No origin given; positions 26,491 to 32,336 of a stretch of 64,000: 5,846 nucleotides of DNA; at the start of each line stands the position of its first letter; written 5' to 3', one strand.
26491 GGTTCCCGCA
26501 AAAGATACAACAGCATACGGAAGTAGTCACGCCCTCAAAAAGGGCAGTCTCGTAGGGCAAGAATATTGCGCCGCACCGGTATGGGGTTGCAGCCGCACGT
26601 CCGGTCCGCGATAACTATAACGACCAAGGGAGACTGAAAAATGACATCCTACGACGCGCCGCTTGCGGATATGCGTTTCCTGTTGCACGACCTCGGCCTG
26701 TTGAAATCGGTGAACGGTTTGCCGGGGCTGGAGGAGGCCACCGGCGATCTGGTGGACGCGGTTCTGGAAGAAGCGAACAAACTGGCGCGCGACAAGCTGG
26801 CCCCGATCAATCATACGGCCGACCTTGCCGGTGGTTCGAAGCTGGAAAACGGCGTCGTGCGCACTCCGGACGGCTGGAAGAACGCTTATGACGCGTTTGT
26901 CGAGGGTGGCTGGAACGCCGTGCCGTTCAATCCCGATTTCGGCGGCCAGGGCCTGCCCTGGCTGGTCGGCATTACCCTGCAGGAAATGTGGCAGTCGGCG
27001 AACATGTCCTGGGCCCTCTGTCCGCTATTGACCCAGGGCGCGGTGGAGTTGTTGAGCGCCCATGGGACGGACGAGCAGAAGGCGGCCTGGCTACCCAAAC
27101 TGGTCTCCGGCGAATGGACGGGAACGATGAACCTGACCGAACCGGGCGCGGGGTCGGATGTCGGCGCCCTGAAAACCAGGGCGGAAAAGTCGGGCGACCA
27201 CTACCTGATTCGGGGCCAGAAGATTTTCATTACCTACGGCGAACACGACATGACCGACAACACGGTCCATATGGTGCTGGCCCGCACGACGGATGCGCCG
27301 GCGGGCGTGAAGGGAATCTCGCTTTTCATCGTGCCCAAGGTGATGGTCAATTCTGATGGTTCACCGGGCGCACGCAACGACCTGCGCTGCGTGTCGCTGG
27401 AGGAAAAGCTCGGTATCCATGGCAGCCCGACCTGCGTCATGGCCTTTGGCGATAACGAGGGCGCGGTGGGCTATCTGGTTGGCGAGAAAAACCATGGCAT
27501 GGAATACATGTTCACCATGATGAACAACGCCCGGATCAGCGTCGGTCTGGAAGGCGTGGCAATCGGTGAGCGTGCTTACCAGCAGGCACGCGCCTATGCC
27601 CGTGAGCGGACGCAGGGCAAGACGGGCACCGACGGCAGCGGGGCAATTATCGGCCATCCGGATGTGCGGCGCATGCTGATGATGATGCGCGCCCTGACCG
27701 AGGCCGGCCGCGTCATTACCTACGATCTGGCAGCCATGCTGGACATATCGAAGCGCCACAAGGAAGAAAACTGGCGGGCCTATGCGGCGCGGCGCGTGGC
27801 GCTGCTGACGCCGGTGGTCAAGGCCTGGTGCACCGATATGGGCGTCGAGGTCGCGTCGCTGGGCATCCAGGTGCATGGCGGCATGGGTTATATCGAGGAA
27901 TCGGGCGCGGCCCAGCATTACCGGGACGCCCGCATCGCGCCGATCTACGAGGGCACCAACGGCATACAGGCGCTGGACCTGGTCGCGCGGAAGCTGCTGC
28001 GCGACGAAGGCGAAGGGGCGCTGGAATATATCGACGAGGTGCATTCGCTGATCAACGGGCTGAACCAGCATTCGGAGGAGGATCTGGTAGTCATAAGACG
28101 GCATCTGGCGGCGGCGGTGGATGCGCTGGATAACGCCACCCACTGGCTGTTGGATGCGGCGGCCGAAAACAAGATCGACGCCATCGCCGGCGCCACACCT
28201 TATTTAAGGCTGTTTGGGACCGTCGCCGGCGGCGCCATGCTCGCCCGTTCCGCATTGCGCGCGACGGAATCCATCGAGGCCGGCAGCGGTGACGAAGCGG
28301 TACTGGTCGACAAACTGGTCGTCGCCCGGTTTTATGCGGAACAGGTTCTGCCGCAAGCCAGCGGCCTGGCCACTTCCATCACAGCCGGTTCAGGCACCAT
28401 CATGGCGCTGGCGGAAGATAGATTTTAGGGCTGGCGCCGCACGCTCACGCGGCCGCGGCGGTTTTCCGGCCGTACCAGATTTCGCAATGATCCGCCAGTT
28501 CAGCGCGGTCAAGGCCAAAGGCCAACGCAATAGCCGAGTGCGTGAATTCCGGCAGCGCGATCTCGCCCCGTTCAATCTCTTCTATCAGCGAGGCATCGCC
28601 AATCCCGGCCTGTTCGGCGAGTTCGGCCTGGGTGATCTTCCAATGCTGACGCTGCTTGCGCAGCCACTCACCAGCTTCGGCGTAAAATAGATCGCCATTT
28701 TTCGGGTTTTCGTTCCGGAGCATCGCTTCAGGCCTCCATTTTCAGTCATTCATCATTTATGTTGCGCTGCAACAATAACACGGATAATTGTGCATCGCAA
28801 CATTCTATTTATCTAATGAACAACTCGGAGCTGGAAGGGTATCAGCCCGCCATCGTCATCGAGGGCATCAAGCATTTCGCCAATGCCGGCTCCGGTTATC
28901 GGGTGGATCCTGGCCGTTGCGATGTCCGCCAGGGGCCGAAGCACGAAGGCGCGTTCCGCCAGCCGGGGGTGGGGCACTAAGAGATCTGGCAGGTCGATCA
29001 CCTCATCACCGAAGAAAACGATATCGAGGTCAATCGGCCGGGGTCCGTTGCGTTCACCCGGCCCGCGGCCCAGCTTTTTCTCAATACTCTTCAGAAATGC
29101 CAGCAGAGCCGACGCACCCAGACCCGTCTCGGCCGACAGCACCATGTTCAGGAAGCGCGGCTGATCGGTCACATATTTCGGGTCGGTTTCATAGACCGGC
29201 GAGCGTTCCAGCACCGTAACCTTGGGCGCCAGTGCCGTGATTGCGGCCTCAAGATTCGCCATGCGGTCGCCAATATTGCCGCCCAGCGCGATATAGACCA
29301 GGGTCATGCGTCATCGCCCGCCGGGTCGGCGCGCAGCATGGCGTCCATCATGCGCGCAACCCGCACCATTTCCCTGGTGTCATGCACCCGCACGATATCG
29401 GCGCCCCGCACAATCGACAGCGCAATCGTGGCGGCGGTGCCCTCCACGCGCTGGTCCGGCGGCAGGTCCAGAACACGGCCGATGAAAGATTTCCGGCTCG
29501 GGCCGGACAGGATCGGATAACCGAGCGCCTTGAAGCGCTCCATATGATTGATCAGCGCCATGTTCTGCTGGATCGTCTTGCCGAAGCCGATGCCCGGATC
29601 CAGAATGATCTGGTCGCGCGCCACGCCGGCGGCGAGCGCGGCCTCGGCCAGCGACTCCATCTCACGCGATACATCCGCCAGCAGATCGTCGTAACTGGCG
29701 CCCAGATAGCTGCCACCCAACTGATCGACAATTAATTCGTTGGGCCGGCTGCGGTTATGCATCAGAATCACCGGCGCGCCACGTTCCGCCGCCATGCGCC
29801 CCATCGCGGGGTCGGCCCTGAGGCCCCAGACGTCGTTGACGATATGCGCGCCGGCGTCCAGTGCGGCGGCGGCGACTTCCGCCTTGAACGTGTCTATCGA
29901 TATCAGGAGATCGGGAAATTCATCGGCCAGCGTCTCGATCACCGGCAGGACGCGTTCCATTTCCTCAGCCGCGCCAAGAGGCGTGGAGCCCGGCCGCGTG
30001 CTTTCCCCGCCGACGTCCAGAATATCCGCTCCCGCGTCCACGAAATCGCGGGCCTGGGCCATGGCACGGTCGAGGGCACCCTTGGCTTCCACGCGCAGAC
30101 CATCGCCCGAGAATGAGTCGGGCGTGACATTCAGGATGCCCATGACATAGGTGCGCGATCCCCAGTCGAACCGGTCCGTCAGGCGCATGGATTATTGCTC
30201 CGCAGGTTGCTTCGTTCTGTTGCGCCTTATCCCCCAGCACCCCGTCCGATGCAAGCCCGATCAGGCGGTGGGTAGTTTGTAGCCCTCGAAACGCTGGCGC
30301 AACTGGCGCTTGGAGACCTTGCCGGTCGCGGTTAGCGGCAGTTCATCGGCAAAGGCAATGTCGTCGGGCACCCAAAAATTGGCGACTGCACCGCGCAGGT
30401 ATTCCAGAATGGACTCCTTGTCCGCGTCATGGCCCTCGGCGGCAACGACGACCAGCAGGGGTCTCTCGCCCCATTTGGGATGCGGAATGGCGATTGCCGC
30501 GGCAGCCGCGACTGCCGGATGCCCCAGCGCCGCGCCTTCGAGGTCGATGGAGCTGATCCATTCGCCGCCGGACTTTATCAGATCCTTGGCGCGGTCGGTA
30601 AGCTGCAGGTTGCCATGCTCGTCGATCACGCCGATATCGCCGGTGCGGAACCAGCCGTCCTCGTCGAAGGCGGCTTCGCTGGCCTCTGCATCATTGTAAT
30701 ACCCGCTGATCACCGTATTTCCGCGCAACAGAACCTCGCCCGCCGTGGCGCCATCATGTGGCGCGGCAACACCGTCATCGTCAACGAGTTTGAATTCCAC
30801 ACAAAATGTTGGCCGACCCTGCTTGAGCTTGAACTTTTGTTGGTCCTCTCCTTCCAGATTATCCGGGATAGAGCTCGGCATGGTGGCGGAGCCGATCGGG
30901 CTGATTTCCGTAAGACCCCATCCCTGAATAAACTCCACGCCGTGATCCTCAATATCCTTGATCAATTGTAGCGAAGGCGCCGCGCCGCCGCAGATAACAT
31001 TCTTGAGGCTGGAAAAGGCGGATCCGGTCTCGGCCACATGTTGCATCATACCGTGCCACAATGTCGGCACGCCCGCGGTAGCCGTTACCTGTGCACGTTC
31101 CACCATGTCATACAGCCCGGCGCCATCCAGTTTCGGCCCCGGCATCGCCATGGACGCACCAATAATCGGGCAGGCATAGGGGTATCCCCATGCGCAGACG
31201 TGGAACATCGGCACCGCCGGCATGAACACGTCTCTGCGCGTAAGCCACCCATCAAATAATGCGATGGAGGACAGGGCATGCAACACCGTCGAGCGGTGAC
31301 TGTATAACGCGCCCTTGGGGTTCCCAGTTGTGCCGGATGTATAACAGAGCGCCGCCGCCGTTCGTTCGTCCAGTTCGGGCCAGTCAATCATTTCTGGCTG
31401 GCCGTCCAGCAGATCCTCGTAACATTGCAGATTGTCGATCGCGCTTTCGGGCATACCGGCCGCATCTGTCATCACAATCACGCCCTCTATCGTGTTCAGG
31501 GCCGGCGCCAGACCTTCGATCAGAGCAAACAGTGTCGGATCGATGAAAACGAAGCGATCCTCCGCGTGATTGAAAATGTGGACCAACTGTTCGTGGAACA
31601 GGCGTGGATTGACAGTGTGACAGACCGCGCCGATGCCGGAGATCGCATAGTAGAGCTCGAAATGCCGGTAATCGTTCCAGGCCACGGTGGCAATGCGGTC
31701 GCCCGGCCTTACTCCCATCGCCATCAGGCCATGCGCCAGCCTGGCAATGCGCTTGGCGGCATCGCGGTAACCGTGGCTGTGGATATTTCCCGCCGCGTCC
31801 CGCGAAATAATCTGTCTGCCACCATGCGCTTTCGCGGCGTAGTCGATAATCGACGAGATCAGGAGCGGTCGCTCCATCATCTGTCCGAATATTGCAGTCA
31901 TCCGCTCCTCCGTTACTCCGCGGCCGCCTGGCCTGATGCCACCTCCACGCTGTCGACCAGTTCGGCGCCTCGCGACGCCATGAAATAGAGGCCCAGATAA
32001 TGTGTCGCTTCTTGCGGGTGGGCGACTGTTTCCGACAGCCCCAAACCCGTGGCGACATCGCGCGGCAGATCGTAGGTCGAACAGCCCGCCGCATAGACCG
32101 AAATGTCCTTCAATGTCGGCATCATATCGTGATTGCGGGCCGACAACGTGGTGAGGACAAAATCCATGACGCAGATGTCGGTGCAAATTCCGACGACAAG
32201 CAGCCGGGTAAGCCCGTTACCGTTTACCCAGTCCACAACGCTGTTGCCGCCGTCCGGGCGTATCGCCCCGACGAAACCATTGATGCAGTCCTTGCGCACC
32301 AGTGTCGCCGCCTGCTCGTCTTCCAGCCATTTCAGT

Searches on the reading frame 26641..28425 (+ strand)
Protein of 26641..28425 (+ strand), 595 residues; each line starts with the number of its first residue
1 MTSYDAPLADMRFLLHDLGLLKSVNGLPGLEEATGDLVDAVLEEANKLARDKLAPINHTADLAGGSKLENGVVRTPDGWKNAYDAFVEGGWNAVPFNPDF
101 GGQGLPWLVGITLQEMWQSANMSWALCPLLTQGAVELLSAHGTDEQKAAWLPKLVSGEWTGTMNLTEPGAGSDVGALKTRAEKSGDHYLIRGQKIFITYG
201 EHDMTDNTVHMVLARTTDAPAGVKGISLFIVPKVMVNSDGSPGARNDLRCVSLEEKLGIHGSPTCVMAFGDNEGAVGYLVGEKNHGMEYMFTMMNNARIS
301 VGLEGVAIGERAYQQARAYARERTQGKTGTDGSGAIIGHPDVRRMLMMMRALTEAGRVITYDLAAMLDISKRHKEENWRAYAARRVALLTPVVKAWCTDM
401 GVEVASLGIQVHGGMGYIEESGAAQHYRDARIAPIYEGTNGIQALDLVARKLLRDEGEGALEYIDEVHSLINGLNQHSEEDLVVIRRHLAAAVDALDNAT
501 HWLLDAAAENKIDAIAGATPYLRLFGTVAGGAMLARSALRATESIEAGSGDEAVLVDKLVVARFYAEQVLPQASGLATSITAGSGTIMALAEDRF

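Call 62: search_protein_families(library=pfam, proteins=[window:26641-28425:+], max_evalue=0.001)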
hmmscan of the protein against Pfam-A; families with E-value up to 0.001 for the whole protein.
window:26641-28425:+ (595 aa): 6 families
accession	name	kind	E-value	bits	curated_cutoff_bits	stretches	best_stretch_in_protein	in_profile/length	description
PF12806.12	Acyl-CoA_dh_C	-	3.4e-30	105.1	30.3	1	465-590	3-123/124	Acetyl-CoA dehydrogenase C-terminal like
PF00441.29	Acyl-CoA_dh_1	-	7.8e-27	94.7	22.4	1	284-451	1-148/150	Acyl-CoA dehydrogenase, C-terminal domain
PF02770.24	Acyl-CoA_dh_M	-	6.6e-15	55.5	33.3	1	163-270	2-95/97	Acyl-CoA dehydrogenase, middle domain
PF02771.21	Acyl-CoA_dh_N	-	2e-11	44.7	22.9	1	40-158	6-113/113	Acyl-CoA dehydrogenase, N-terminal domain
PF22924.1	ACOX_C_alpha1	-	1.6e-09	38.2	27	1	293-445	3-162/169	Acyl-CoA oxidase, C-alpha1 domain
PF08028.16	Acyl-CoA_dh_2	-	5.1e-06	27.3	22.7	1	308-440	10-133/134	Acyl-CoA dehydrogenase, C-terminal domain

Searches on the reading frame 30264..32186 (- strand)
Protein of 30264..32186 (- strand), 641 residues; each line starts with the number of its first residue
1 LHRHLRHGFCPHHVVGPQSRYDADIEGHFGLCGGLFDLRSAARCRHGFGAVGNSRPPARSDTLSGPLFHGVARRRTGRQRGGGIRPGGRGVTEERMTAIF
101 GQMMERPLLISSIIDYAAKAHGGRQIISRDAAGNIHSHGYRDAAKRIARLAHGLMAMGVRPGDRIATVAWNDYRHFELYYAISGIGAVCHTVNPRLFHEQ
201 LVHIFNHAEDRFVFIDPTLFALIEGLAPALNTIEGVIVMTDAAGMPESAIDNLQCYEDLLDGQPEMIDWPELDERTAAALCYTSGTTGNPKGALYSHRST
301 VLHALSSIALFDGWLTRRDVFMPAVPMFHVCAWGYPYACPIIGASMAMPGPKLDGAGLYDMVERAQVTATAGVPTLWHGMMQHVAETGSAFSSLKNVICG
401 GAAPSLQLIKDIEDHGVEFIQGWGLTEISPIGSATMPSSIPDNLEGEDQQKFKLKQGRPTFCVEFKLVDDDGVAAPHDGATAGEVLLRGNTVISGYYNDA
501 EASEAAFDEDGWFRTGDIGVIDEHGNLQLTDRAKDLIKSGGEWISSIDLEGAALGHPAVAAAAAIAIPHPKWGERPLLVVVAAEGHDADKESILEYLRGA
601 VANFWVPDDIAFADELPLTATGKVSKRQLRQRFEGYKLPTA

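Call 62: search_protein_families(library=pfam, proteins=[window:30264-32186:-], max_evalue=0.001)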
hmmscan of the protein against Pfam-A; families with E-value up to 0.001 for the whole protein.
window:30264-32186:- (641 aa): 2 families
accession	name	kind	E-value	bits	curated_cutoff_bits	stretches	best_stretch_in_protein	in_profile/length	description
PF00501.34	AMP-binding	-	2.5e-73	247.6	29.9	1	117-497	4-384/384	AMP-binding enzyme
PF13193.12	AMP-binding_C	-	1.1e-16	61.9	24.5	1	549-623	2-76/76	AMP-binding enzyme C-terminal domain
